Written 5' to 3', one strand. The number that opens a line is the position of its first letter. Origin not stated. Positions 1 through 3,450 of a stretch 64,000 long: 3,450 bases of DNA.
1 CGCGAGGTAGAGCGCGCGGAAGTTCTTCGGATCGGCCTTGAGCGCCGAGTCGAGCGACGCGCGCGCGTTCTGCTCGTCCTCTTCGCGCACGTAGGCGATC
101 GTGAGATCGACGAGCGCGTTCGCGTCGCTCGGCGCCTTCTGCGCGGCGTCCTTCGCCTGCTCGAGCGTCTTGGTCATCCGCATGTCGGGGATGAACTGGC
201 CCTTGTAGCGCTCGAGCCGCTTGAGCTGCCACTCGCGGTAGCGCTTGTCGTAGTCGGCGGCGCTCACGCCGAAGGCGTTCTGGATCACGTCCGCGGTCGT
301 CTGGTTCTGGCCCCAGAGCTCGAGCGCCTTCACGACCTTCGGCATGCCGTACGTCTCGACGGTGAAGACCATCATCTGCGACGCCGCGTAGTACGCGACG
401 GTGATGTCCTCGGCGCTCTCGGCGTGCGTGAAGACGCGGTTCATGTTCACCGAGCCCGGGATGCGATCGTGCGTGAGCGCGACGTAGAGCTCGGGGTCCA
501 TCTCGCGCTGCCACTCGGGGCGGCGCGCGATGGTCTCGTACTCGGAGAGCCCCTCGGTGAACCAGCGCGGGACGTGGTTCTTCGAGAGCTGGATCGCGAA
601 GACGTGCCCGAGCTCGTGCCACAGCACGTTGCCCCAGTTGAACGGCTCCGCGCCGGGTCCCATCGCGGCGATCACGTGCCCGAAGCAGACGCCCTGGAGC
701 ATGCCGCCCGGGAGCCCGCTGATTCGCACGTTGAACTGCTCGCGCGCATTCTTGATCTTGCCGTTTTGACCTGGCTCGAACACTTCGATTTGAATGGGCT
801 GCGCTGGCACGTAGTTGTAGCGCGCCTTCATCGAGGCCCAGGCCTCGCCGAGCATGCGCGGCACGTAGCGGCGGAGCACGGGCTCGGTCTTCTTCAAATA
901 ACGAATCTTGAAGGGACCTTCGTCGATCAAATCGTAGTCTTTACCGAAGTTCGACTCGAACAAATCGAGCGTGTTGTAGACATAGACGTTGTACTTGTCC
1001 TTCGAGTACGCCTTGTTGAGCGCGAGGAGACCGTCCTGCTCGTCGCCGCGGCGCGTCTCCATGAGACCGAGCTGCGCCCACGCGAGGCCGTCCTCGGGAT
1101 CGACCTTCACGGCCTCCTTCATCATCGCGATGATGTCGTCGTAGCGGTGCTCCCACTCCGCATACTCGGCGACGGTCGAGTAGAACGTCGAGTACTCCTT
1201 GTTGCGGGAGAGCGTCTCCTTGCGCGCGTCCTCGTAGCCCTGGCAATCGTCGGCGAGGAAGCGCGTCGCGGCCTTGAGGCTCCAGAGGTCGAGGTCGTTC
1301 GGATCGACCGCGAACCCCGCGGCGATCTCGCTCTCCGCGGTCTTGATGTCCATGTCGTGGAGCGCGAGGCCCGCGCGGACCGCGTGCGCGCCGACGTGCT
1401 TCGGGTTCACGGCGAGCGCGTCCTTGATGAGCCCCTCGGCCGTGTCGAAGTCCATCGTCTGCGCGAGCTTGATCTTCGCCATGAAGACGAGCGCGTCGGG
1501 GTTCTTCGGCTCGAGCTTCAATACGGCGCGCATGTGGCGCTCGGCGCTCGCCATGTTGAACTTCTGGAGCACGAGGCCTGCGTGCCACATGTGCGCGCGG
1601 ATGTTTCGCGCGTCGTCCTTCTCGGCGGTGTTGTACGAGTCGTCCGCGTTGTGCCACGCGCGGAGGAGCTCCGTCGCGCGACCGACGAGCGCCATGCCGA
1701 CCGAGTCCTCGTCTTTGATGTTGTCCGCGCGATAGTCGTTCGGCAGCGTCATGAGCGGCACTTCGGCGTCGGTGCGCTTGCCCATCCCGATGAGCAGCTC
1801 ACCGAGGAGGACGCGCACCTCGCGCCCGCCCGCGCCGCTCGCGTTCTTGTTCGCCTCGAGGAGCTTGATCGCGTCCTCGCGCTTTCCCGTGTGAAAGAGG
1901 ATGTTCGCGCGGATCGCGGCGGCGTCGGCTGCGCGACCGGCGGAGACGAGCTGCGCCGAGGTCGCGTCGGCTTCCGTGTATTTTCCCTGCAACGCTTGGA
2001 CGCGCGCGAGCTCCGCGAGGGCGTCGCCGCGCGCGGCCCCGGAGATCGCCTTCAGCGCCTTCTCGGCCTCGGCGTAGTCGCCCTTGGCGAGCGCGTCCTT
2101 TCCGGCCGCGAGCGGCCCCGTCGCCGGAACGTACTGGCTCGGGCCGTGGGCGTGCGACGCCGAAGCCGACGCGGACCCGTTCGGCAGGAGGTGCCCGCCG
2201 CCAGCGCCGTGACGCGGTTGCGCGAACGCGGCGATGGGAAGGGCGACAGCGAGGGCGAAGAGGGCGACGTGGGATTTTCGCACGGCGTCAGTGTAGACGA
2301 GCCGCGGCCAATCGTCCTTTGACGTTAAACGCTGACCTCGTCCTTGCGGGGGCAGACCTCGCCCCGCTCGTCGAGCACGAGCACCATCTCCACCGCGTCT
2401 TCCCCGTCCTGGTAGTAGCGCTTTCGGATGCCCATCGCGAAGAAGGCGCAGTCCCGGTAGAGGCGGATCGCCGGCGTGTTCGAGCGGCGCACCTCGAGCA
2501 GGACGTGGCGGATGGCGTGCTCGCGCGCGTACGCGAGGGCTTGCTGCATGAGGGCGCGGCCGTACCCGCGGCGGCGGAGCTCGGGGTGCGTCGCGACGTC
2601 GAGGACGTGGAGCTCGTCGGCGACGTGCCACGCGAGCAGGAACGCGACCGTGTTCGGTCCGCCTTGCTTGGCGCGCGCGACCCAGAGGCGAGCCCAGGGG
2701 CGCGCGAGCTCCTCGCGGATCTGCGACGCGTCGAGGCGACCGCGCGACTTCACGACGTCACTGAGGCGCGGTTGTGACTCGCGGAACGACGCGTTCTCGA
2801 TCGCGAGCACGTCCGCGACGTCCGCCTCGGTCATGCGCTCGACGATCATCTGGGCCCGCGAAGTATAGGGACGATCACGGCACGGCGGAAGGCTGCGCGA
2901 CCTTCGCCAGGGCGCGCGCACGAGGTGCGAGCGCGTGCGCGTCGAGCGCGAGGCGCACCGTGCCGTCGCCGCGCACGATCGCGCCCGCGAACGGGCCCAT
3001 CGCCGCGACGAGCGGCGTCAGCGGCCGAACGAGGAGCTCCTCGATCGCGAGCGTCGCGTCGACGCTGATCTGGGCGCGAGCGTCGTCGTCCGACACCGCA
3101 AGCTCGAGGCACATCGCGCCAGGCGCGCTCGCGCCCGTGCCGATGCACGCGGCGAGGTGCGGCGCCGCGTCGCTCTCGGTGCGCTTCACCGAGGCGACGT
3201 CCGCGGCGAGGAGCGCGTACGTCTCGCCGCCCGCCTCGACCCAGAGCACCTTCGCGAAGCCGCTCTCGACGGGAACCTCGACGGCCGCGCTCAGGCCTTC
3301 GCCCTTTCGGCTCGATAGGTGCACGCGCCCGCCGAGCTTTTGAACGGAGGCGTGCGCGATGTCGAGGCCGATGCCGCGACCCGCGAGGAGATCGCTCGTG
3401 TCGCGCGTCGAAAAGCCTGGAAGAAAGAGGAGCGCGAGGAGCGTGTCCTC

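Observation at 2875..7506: Compact four-gene chemosensory module: receiver-DUF4388, CheW, soluble MCP and CheA with two HPt domains, translationally coupled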

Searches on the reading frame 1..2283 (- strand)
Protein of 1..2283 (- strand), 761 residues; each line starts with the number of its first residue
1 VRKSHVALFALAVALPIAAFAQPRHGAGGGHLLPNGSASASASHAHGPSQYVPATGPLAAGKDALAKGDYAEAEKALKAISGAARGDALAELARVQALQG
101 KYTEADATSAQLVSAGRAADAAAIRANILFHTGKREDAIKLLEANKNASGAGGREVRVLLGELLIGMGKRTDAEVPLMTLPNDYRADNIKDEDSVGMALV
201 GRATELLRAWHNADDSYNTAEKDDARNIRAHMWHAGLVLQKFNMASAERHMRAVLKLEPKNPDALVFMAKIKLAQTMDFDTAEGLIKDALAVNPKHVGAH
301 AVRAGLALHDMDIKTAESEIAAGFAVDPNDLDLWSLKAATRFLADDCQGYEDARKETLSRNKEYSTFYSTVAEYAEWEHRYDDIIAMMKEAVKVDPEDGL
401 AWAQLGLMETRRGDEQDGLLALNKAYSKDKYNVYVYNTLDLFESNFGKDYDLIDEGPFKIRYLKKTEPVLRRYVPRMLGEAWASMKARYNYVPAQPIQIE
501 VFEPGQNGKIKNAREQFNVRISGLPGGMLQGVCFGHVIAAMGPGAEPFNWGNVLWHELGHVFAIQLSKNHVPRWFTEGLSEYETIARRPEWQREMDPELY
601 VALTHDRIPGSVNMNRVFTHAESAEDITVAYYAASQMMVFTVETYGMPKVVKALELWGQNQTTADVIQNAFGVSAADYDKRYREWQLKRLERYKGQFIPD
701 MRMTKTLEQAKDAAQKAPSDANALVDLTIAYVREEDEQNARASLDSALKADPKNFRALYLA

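Call 26: search_protein_families(library=pfam, proteins=[window:1-2283:-], max_evalue=0.0001)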
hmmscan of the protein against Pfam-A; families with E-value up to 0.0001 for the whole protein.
window:1-2283:- (761 aa): 6 families
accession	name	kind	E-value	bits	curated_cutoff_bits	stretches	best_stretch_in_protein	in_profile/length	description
PF14559.12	TPR_19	-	6.9e-18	65.2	25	0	278-339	6-67/68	Tetratricopeptide repeat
PF13428.12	TPR_14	-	3.7e-12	46.1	23.5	0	372-406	8-42/44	Tetratricopeptide repeat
PF13432.12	TPR_16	-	4.2e-11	43.5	32.7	0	58-105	1-50/65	Tetratricopeptide repeat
PF13485.12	Peptidase_MA_2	-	2.2e-09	37.8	32.4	1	531-685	45-198/201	Peptidase MA superfamily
PF13431.12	TPR_17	-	3e-07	30.6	24.4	0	389-415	3-29/34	Tetratricopeptide repeat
PF09295.16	ChAPs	-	1.9e-06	27.6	20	0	356-431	225-300/395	ChAPs (Chs5p-Arf1p-binding proteins)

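Call 62: search_protein_families(library=ncbifam, proteins=[window:1-2283:-], max_evalue=0.001)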
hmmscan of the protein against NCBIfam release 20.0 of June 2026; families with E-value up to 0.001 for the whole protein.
window:1-2283:- (761 aa): 6 families
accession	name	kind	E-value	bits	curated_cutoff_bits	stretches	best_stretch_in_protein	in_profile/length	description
TIGR02917.1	PEP_TPR_lipo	equivalog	2.9e-25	88.3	312.2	2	155-430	91-360/899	XrtA/PEP-CTERM system TPR-repeat protein PrsT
NF040959.1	MamA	equivalog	4e-11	42.7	200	0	376-425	150-199/204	magnetosome protein MamA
TIGR02521.1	type_IV_pilW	equivalog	3.2e-08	33.4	154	0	713-757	23-67/234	type IV pilus biogenesis/stability protein PilW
NF008520.0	PRK11447.1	equivalog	9e-05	20.4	858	0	704-754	286-336/1157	cellulose synthase complex outer membrane protein BcsC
TIGR04510.1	mod_pep_cyc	subfamily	0.00018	20.2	400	1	38-151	520-631/814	putative peptide modification system cyclase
NF052304.1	CdsG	equivalog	0.00063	19.9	170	0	276-330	21-75/133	CdsG family type III secretion system protein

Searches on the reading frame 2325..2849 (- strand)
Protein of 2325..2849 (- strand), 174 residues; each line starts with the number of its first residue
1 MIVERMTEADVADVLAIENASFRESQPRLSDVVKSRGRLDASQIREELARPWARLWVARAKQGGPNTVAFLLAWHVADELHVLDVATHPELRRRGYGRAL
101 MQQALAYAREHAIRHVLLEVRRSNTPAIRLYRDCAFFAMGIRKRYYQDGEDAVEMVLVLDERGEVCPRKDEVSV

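Call 5: search_protein_families(library=pfam, proteins=[window:2325-2849:-], max_evalue=0.01)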
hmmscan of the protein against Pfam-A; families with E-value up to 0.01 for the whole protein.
window:2325-2849:- (174 aa): 9 families
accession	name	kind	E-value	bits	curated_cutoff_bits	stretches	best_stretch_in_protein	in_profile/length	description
PF00583.31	Acetyltransf_1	-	3.9e-18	66.2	20.7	1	43-136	23-116/116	Acetyltransferase (GNAT) family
PF13508.13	Acetyltransf_7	-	6.7e-12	46.1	27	1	52-134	2-80/84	Acetyltransferase (GNAT) domain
PF08445.16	FR47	-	2.1e-07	31.2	22.1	1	73-136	14-77/86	FR47-like protein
PF13673.13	Acetyltransf_10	-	3.1e-07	30.8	23.6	1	42-158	20-127/128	Acetyltransferase (GNAT) domain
PF13527.13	Acetyltransf_9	-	5.6e-07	30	25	1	81-118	74-111/127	Acetyltransferase (GNAT) domain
PF13480.13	Acetyltransf_6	-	9.6e-07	29.5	22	1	7-116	27-132/143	Acetyltransferase (GNAT) domain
PF13302.13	Acetyltransf_3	-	2e-05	25.8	25.4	1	2-134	3-135/138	Acetyltransferase (GNAT) domain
PF14542.12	Acetyltransf_CG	-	9.4e-05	22.9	30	1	79-114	24-59/80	GCN5-related N-acetyl-transferase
PF13523.12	Acetyltransf_8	-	0.00049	20.2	27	1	88-136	88-137/145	Acetyltransferase (GNAT) domain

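Call 62: search_protein_families(library=ncbifam, proteins=[window:2325-2849:-], max_evalue=0.001)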
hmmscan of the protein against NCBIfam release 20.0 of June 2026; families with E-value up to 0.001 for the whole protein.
window:2325-2849:- (174 aa): 13 families
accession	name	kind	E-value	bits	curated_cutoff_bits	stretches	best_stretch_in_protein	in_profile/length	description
TIGR01575.1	rimI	equivalog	1e-25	90.4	86.4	1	42-155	21-132/132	ribosomal protein S18-alanine N-acetyltransferase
NF007025.1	PRK09491.1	equivalog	2.1e-17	63.4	173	1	66-157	49-143/145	ribosomal protein S18-alanine N-acetyltransferase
NF000487.1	stat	exception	1.6e-11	44.1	420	1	54-154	79-179/189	streptothricin N-acetyltransferase STAT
NF049894.1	CG3035_N_ac_Glu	equivalog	6e-07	29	280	1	85-145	238-297/300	N-acetylglutamate synthase, CG3035 family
NF000359.1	sat3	exception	9e-07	29.1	360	1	33-149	52-164/180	streptothricin N-acetyltransferase Sat3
NF008212.0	PRK10975.1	equivalog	2.5e-06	27.5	219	1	85-134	169-218/232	dTDP-4-amino-4,6-dideoxy-D-galactose acyltransferase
NF002959.0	PRK03624.1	equivalog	2.8e-06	27.1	124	1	68-133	61-126/147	GNAT family acetyltransferase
TIGR03448.1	mycothiol_MshD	equivalog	4.4e-06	26.2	163.1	1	79-138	230-287/294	mycothiol synthase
NF053587.1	SpmdActasePaiA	equivalog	4.7e-06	26.5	250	1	82-156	93-166/172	spermidine/spermine N(1)-acetyltransferase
TIGR03585.1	PseH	equivalog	1.7e-05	25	93.1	1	87-151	84-148/156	UDP-4-amino-4,6-dideoxy-N-acetyl-beta-L-altrosamine N-acetyltransferase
NF040503.1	resist_ArsN1a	equivalog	2.8e-05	23.9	170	1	87-147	84-144/159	arsinothricin resistance N-acetyltransferase ArsN1 family A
NF000360.1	sat4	exception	0.00014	22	380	1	81-154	98-171/180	streptothricin N-acetyltransferase Sat4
NF033083.0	AAC_3_I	equivalog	0.00081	19.6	200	0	78-133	76-131/145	AAC(3)-I family aminoglycoside N-acetyltransferase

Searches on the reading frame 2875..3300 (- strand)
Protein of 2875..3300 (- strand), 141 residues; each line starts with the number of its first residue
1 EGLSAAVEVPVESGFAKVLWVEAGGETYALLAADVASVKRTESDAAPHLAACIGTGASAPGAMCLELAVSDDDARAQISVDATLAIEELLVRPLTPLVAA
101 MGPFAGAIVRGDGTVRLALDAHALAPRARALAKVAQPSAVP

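Call 19: search_protein_families(library=pfam, proteins=[window:2875-3300:-], max_evalue=10)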
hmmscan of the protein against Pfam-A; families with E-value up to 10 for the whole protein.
window:2875-3300:- (141 aa): 1 family
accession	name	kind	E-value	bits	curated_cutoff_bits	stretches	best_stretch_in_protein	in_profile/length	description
PF01584.24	CheW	-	0.00014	21.9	23.5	1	56-126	61-135/138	CheW-like domain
